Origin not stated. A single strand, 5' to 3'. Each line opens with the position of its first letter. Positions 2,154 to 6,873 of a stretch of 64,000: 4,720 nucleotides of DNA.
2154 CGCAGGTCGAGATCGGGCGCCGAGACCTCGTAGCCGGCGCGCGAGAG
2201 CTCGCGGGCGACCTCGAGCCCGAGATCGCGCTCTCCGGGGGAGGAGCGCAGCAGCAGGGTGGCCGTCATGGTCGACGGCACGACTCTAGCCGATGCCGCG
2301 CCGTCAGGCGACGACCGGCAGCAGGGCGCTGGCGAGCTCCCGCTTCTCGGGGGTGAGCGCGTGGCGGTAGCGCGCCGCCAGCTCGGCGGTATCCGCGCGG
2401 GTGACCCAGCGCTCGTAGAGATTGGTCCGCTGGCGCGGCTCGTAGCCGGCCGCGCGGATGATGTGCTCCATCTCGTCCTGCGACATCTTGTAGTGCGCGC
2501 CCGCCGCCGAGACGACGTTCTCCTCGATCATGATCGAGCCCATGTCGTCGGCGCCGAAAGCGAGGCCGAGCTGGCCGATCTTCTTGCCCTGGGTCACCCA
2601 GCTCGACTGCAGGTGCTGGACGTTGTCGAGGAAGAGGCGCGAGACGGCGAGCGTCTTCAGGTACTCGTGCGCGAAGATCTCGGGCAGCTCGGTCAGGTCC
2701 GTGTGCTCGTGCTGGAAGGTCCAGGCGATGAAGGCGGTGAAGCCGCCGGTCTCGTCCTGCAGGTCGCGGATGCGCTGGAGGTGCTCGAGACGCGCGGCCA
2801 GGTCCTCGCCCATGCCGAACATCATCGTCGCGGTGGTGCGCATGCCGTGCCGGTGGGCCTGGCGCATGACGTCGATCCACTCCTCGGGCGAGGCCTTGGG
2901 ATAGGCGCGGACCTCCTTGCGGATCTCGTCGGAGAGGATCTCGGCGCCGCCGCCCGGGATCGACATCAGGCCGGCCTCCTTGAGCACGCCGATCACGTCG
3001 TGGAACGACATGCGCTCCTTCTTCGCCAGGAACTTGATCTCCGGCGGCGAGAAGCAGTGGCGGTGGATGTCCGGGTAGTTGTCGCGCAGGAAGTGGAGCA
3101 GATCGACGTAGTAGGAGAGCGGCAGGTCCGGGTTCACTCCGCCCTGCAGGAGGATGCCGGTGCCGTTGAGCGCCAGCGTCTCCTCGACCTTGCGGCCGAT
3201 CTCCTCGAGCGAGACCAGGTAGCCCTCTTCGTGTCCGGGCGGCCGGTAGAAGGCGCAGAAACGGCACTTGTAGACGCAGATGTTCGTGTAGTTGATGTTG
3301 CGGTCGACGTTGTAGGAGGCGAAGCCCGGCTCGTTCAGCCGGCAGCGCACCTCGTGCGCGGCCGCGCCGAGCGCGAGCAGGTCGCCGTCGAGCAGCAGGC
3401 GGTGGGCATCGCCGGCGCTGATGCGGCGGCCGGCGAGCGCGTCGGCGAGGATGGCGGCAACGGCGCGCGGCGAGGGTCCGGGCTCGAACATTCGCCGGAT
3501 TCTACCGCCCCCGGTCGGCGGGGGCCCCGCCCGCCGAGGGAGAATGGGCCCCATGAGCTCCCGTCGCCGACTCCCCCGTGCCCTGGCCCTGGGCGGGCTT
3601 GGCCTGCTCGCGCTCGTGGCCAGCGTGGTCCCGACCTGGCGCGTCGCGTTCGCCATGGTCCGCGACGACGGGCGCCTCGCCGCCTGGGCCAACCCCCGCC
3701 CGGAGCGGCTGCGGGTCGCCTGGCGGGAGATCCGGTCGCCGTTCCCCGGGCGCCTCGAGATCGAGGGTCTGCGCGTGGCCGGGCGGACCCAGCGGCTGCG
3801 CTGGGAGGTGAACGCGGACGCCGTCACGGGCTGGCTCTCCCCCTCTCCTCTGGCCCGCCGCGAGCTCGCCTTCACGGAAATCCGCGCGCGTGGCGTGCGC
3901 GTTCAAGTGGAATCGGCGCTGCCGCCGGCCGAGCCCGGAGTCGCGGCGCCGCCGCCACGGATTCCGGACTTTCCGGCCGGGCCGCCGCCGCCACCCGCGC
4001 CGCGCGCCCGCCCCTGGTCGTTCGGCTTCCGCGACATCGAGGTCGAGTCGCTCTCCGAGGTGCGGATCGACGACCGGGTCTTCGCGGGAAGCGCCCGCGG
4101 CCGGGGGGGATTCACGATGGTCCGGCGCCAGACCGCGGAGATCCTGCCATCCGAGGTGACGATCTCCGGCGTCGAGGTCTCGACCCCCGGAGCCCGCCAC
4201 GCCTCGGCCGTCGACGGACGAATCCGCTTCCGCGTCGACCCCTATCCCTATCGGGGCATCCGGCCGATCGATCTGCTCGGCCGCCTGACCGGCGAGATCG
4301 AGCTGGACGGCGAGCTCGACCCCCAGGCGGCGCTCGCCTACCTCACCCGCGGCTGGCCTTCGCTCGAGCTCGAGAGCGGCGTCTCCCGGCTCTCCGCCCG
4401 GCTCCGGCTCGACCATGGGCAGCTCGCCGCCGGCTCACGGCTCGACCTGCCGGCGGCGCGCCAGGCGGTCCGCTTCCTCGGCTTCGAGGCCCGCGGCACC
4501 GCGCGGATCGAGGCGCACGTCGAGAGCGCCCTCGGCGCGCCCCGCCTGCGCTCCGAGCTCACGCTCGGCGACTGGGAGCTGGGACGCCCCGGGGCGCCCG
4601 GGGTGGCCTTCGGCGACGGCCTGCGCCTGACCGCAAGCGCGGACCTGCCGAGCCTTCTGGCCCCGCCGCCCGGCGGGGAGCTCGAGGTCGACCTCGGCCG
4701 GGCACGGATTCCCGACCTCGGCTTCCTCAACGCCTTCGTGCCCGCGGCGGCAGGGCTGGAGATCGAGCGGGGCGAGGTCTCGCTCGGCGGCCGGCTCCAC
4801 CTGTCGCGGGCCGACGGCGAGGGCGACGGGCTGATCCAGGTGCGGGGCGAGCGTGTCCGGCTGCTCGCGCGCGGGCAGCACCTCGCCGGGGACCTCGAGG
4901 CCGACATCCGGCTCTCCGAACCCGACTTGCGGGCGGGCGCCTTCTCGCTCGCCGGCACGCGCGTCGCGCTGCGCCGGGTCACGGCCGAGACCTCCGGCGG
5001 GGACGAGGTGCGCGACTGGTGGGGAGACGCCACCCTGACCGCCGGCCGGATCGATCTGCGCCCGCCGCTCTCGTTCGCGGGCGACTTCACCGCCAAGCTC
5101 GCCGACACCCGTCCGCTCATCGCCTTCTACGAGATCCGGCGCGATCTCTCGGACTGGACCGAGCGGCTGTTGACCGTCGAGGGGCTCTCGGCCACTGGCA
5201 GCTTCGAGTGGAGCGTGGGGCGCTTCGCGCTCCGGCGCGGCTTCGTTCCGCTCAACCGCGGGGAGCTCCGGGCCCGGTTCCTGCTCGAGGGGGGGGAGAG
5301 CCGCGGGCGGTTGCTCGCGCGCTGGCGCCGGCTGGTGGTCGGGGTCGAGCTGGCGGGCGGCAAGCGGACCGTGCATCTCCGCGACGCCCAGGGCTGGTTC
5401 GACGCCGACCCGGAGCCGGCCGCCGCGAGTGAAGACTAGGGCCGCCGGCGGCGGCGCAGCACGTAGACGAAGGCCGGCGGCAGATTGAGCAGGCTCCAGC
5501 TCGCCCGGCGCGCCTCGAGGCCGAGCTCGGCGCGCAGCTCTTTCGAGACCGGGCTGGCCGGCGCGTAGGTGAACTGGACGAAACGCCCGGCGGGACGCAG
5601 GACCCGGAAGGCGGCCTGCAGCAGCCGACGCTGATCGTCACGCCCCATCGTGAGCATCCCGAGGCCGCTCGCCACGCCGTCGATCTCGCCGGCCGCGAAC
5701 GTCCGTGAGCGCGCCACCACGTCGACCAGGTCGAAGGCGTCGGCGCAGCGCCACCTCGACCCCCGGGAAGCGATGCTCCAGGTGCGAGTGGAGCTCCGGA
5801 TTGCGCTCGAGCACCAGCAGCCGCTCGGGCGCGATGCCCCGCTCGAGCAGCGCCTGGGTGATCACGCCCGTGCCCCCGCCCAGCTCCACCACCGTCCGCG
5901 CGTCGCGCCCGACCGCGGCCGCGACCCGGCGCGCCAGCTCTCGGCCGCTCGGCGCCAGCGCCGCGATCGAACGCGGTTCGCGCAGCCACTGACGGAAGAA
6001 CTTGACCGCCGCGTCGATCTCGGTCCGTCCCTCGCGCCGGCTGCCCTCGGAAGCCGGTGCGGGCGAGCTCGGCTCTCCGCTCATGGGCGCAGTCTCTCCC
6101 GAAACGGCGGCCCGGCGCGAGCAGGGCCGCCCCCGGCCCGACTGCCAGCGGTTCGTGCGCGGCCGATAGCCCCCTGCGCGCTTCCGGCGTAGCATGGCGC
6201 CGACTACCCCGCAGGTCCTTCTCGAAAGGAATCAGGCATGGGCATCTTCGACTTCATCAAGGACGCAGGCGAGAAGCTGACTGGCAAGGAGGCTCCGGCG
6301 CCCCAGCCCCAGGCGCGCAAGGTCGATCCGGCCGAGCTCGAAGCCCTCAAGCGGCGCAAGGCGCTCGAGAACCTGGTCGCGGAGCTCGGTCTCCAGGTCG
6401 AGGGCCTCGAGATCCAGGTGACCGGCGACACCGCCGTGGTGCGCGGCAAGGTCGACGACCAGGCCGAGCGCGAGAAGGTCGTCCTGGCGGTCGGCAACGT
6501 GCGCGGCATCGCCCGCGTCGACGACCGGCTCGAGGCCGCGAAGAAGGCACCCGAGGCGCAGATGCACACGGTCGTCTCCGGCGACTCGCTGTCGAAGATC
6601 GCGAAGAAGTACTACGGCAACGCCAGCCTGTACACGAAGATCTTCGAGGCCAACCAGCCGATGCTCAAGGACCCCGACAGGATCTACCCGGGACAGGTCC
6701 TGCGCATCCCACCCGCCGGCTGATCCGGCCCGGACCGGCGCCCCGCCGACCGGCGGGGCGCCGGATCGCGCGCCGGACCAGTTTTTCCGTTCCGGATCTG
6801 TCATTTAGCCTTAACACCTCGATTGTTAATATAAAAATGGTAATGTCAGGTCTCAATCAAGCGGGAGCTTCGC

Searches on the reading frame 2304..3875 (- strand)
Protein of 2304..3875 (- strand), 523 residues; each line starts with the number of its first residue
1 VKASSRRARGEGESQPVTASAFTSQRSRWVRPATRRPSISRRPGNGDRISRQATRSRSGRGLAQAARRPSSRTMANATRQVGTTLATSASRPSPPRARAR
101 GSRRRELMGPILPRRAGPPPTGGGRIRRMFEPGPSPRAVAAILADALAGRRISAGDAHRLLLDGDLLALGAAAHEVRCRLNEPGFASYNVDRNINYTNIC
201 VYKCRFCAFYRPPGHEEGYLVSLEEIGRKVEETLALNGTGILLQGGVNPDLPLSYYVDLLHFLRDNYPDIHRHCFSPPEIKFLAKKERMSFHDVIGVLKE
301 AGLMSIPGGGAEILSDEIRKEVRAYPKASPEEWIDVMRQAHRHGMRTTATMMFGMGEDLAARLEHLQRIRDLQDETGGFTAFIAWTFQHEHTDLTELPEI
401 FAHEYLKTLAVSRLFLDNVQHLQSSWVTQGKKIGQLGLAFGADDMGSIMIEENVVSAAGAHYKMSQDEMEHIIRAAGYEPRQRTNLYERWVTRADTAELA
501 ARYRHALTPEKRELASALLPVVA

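Call 3: search_protein_families(library=pfam, proteins=[window:2304-3875:-], max_evalue=1)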
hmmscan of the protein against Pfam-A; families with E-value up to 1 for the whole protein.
window:2304-3875:- (523 aa): 2 families
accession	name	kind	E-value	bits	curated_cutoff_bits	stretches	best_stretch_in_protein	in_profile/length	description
PF19288.4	CofH_C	-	3.8e-36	124.1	27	1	378-489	3-118/125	CofH/MqnC C-terminal region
PF04055.27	Radical_SAM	-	1.1e-21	78.1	29.5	1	194-368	1-165/166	Radical SAM superfamily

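Call 4: search_protein_families(library=ncbifam, proteins=[window:2304-3875:-], max_evalue=1)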
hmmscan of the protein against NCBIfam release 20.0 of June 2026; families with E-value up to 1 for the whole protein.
window:2304-3875:- (523 aa): 18 families
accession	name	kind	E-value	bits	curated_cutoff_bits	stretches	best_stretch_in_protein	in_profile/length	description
TIGR03699.1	menaquin_MqnC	equivalog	1.3e-137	458.2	428.1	1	151-488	2-340/342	cyclic dehypoxanthinyl futalosine synthase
NF006277.0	PRK08445.1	equivalog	7e-119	396.7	576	1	151-488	3-343/348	dehypoxanthine futalosine cyclase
TIGR00423.1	TIGR00423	subfamily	2.5e-106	355.5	260.25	1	187-488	2-308/310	CofH family radical SAM protein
TIGR03700.1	mena_SCO4494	equivalog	1.4e-99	333.4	434.55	1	146-488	5-349/351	aminofutalosine synthase MqnE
TIGR03551.1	F420_cofH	equivalog_domain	2.7e-90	302.7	374.1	1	158-489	7-344/345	5-amino-6-(D-ribitylamino)uracil--L-tyrosine 4-hydroxyphenyl transferase CofH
NF005609.0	PRK07360.1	equivalog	2.1e-89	299.9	426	1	138-490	7-368/374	7,8-didemethyl-8-hydroxy-5-deazariboflavin synthase subunit CofH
NF006687.0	PRK09234.1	equivalog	6.1e-81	272.8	1018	1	140-493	480-840/849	bifunctional FO biosynthesis protein CofGH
NF006276.0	PRK08444.1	equivalog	4.6e-74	249.6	560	1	150-488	11-348/353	aminofutalosine synthase MqnE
NF004580.0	PRK05926.1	equivalog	8.1e-54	183.2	583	1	139-480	15-362/370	hypothetical protein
NF004884.0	PRK06245.1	equivalog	1.3e-18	67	209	1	185-493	10-317/340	7,8-didemethyl-8-hydroxy-5-deazariboflavin synthase subunit CofG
TIGR03550.1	F420_cofG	equivalog_domain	3.4e-18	65.9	213.35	1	194-493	8-310/322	7,8-didemethyl-8-hydroxy-5-deazariboflavin synthase CofG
TIGR03957.1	rSAM_HmdB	equivalog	6.6e-08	32.1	320.9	1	326-454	163-287/317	5,10-methenyltetrahydromethanopterin hydrogenase cofactor biosynthesis protein HmdB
TIGR03956.1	rSAM_HydE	equivalog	2.6e-05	23.6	254.6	1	194-270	53-129/340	[FeFe] hydrogenase H-cluster radical SAM maturase HydE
TIGR00433.2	bioB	equivalog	5.7e-05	22.5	225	1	332-416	171-251/307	biotin synthase BioB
NF004911.0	PRK06267.1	equivalog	8.7e-05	21.8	305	1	309-439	133-257/351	hypothetical protein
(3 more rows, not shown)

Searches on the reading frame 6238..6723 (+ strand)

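Call 34: search_protein_families(library=pfam, proteins=[window:6238-6723:+], max_evalue=0.001)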
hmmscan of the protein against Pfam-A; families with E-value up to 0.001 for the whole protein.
window:6238-6723:+ (161 aa): 2 families
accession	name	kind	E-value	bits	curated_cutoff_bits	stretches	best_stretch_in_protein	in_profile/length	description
PF01476.26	LysM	-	1.3e-12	47.9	20.9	1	110-158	1-43/43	LysM domain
PF04972.22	BON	-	3.3e-08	34.1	27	1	41-100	8-67/69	BON domain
